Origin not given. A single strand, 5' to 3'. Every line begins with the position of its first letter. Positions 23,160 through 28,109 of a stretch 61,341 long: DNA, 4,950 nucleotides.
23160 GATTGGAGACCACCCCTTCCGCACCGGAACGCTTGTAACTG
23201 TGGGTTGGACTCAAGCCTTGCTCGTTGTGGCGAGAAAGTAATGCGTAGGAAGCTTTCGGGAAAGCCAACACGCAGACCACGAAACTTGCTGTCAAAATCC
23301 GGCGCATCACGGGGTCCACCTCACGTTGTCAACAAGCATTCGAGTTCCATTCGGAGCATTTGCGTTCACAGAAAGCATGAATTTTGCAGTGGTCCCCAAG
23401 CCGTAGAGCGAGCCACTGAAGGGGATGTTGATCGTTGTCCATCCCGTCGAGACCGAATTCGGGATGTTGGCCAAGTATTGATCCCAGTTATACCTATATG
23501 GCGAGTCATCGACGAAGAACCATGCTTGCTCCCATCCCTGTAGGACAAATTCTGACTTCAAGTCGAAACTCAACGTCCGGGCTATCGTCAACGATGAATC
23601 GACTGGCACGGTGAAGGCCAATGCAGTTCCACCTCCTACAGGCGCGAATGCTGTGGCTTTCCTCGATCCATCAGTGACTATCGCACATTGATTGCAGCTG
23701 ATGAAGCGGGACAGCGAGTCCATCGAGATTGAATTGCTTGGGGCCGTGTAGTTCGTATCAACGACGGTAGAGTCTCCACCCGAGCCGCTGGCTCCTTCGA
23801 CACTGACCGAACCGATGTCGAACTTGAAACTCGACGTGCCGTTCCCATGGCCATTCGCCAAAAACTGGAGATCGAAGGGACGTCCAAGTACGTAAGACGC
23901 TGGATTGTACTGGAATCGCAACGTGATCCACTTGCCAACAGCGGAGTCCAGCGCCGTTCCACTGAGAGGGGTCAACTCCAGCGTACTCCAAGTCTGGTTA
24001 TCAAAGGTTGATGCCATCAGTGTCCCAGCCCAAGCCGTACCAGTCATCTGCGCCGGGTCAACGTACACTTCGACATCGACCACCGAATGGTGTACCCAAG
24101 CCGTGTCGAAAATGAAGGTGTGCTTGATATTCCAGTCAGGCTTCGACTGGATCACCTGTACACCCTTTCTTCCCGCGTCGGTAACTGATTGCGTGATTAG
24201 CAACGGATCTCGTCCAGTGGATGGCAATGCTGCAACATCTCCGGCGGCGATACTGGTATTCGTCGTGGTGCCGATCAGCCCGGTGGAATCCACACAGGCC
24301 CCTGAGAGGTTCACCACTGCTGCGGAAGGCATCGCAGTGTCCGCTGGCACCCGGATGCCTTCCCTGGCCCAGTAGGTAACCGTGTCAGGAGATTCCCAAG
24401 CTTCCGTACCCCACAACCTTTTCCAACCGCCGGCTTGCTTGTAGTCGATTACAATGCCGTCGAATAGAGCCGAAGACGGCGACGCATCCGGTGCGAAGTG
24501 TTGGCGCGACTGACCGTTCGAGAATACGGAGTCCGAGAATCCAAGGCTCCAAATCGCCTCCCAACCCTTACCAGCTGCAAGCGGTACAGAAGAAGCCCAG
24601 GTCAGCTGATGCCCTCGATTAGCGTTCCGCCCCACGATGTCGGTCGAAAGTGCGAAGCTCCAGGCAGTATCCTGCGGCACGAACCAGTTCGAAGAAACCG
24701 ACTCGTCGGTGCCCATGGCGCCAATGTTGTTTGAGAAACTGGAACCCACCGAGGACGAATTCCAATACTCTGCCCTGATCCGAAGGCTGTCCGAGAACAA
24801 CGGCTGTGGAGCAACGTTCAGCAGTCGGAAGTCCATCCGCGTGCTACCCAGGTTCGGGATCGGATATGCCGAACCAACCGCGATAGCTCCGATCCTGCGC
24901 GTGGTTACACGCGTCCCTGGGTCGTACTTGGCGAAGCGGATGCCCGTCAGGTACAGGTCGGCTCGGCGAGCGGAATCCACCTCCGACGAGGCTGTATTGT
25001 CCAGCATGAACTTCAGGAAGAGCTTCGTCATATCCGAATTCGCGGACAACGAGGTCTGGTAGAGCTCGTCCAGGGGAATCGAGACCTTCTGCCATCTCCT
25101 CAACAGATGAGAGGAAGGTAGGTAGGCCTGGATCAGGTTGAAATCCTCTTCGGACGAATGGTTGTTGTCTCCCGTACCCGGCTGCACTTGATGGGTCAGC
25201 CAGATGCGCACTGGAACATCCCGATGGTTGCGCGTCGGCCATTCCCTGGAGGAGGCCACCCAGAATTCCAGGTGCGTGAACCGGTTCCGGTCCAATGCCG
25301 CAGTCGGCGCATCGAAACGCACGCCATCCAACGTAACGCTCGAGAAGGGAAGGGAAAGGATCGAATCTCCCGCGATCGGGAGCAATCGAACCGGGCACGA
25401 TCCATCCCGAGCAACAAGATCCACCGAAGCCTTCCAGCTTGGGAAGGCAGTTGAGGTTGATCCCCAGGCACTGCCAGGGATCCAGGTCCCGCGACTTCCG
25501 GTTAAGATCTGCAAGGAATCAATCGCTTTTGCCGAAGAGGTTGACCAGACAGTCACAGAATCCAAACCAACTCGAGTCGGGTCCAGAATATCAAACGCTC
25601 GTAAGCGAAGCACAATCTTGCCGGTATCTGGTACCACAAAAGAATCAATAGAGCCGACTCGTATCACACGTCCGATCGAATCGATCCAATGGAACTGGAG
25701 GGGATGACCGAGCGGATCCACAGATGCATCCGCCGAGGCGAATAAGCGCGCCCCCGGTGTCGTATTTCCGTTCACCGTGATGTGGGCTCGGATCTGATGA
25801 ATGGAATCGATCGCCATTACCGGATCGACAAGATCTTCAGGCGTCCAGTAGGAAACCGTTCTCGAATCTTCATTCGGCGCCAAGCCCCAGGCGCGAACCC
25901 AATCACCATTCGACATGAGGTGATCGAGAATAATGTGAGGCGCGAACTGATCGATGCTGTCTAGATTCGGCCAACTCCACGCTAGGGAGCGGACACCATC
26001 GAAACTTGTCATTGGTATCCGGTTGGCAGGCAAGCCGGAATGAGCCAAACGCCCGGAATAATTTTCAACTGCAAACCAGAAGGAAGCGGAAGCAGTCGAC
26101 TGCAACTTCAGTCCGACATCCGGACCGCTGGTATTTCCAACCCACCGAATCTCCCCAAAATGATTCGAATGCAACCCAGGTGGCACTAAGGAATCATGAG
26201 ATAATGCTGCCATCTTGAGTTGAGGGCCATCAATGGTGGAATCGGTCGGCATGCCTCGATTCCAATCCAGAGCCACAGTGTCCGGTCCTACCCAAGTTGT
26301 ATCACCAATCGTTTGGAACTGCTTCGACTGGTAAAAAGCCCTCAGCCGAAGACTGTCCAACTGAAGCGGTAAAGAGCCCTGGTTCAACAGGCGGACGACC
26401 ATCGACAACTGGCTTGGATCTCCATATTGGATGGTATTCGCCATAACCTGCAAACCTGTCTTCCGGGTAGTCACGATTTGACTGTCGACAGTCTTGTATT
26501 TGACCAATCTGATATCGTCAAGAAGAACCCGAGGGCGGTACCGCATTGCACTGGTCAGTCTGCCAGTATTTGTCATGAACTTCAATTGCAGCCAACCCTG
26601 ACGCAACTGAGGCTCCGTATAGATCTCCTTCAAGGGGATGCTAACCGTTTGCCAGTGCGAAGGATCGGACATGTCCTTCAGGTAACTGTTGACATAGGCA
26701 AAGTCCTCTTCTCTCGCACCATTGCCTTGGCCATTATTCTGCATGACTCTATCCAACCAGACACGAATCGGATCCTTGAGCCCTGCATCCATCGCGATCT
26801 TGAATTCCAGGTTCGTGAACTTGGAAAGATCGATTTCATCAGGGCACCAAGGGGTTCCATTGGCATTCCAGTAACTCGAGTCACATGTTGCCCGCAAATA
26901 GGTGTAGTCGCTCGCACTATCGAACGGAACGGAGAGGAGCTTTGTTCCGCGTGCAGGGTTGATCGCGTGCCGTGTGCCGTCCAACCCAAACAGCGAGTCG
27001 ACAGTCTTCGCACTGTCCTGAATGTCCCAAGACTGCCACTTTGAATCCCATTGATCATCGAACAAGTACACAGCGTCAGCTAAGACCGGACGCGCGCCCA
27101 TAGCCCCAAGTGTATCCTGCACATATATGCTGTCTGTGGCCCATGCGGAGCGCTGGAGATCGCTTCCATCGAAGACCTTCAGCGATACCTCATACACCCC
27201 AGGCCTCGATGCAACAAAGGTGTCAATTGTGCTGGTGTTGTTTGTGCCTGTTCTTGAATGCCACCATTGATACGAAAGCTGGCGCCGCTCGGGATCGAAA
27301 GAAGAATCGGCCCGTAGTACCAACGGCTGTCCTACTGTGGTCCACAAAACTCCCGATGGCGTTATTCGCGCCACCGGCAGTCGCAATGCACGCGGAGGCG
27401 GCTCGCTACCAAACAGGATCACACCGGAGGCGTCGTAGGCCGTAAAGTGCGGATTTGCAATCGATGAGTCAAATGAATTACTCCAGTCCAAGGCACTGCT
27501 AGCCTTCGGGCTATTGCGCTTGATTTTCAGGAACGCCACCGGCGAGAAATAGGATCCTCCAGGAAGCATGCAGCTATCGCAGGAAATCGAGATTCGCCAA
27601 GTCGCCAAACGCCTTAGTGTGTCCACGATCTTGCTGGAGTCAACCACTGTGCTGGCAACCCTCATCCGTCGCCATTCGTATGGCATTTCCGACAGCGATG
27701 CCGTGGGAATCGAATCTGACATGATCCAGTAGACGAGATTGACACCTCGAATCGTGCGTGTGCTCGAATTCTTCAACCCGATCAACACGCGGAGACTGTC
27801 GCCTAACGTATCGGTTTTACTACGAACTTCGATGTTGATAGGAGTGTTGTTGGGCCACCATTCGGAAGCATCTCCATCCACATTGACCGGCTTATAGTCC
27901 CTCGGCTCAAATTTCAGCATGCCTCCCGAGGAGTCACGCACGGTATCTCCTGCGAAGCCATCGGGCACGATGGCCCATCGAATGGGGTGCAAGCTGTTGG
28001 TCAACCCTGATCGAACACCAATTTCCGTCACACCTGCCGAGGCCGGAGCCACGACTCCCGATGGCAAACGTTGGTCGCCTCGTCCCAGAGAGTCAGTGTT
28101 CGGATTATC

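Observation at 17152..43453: Giant secreted protein translationally coupled to an RHS toxin, behind a CsgG-like / TonB-like / OmpA-like envelope module: candidate undescribed toxin-delivery locus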

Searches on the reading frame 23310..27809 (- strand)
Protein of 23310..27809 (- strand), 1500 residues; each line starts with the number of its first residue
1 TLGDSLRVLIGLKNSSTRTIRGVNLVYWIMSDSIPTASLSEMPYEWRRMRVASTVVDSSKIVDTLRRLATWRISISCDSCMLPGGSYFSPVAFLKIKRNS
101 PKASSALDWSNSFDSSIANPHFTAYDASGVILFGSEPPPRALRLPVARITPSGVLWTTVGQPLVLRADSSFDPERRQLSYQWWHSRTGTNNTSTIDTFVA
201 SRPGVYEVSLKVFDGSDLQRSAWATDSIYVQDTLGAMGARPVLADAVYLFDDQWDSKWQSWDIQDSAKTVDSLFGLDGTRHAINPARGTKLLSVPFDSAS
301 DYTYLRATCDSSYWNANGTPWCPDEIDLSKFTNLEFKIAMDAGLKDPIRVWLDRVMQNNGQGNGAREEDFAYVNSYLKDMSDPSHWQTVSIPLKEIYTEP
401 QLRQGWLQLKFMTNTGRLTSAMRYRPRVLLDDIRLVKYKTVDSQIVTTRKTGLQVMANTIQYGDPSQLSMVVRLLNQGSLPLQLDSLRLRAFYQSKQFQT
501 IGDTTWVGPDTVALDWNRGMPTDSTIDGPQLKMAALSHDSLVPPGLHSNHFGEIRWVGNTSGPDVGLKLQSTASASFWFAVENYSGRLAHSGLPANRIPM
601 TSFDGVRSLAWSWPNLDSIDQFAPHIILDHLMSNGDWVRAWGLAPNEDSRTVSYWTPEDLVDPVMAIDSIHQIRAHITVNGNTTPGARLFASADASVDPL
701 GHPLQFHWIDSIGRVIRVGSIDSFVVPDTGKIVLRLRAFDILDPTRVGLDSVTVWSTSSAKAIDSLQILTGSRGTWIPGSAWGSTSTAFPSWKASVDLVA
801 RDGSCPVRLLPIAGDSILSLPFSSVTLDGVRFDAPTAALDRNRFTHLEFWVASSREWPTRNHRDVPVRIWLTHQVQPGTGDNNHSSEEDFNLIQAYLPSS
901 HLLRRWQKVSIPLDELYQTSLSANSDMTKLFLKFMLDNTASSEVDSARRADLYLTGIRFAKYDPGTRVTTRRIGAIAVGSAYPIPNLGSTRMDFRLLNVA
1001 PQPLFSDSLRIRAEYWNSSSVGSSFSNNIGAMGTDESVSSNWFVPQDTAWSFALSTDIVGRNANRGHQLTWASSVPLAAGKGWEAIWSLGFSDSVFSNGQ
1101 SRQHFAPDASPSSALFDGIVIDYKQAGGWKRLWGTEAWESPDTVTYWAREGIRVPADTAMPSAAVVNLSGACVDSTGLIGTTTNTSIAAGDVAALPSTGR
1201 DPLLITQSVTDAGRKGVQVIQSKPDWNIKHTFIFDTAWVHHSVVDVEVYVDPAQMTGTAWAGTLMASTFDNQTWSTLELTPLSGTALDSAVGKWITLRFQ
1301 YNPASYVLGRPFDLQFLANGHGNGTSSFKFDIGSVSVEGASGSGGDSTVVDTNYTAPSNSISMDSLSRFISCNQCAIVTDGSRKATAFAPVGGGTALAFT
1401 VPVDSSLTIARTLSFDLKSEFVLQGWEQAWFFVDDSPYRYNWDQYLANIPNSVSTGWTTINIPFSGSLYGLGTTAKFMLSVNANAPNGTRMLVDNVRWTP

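Call 22: find_homologous_proteins(query=window:23310-27809:-, max_evalue=0.001)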
Query window:23310-27809:- (1500 aa): 2 proteins with E <= 0.001 among 8000 candidates.
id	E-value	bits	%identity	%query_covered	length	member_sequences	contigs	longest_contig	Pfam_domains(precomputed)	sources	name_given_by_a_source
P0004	0.0e+0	1495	48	100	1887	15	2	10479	-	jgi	-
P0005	6.6e-154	532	44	44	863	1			-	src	-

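Call 23: find_encoding_contigs(protein=P0004, flank=10000, max_places=6)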
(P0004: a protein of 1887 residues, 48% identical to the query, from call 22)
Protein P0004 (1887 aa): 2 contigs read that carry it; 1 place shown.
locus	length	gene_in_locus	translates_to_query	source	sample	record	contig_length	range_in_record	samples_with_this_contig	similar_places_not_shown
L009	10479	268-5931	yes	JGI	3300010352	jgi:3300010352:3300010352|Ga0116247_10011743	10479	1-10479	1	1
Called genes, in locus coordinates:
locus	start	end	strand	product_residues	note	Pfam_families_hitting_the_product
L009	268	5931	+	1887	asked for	-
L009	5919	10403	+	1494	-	PF05593:RHS_repeat (faint)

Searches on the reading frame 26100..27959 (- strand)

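Call 41: search_protein_families(library=pfam, proteins=[window:26100-27959:-], max_evalue=0.5)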
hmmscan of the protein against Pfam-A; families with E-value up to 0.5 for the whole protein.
window:26100-27959:- (620 aa): 6 families
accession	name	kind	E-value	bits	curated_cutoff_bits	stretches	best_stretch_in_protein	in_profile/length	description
PF21027.3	Sde0182_C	-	0.005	17.8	27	1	214-240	3-29/83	Cellulose-binding protein Sde0182, C-terminal domain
PF18911.6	PKD_4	-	0.011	16.2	27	1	207-277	14-82/85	PKD domain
PF18329.7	SGBP_B_XBD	-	0.014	15.9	26.4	1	305-487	12-186/186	Surface glycan-binding protein B xyloglucan binding domain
PF21582.3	CBM30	-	0.024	15.1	27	1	356-449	47-137/170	Carbohydrate binding domain 30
PF00801.26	PKD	-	0.04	14.4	23.5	1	209-265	13-68/80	PKD domain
PF22352.2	K319L-like_PKD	-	0.1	13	27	1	211-272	12-78/84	K319L-like, PKD domain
